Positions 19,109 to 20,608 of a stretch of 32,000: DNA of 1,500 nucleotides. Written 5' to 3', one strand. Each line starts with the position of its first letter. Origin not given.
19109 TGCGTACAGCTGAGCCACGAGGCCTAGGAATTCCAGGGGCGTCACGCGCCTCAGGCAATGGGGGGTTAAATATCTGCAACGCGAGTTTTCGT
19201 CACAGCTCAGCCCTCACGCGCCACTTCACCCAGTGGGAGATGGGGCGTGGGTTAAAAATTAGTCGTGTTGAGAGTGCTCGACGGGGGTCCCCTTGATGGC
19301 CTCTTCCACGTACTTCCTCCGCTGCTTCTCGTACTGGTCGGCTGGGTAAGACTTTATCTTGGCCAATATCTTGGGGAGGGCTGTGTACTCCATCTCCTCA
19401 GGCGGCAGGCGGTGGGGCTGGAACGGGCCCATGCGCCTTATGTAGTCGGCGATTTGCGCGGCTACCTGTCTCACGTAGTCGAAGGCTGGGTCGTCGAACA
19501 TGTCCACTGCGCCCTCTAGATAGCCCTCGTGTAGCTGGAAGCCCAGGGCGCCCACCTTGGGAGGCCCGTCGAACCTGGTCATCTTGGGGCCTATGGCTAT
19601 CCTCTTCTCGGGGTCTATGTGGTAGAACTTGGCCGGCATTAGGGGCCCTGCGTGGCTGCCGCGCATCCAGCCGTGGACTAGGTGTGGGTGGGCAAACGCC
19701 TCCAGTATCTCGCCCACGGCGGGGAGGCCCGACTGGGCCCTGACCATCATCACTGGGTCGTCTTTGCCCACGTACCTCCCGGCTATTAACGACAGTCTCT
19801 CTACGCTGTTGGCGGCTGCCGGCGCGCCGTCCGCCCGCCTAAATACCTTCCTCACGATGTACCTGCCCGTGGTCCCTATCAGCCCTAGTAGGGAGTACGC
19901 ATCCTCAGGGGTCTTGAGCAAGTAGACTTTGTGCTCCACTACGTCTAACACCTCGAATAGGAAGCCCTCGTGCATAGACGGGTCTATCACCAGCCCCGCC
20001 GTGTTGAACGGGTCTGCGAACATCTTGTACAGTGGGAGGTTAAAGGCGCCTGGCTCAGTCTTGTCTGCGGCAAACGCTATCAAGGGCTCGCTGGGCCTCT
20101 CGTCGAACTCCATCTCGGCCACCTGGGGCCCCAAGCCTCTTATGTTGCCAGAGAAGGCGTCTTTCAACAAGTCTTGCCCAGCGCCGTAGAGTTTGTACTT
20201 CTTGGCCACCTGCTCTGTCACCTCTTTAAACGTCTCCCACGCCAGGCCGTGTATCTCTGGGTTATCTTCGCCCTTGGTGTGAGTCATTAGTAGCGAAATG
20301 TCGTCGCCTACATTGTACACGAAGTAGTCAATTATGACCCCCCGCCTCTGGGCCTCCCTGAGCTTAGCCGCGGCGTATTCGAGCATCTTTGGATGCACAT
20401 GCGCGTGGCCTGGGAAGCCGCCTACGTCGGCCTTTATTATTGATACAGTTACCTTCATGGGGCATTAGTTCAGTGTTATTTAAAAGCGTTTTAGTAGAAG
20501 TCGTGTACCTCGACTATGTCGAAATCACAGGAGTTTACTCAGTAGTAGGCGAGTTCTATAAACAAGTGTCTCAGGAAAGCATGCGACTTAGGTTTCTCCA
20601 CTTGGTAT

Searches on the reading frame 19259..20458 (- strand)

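Call 12: search_protein_families(library=pfam, proteins=[window:19259-20458:-], max_evalue=0.001)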
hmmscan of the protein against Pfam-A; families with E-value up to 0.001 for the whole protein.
window:19259-20458:- (399 aa): 1 family
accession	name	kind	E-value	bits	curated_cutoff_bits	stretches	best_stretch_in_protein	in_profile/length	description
PF01950.21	FBPase_3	-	1.3e-175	584.3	25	1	2-370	1-358/361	Fructose-1,6-bisphosphatase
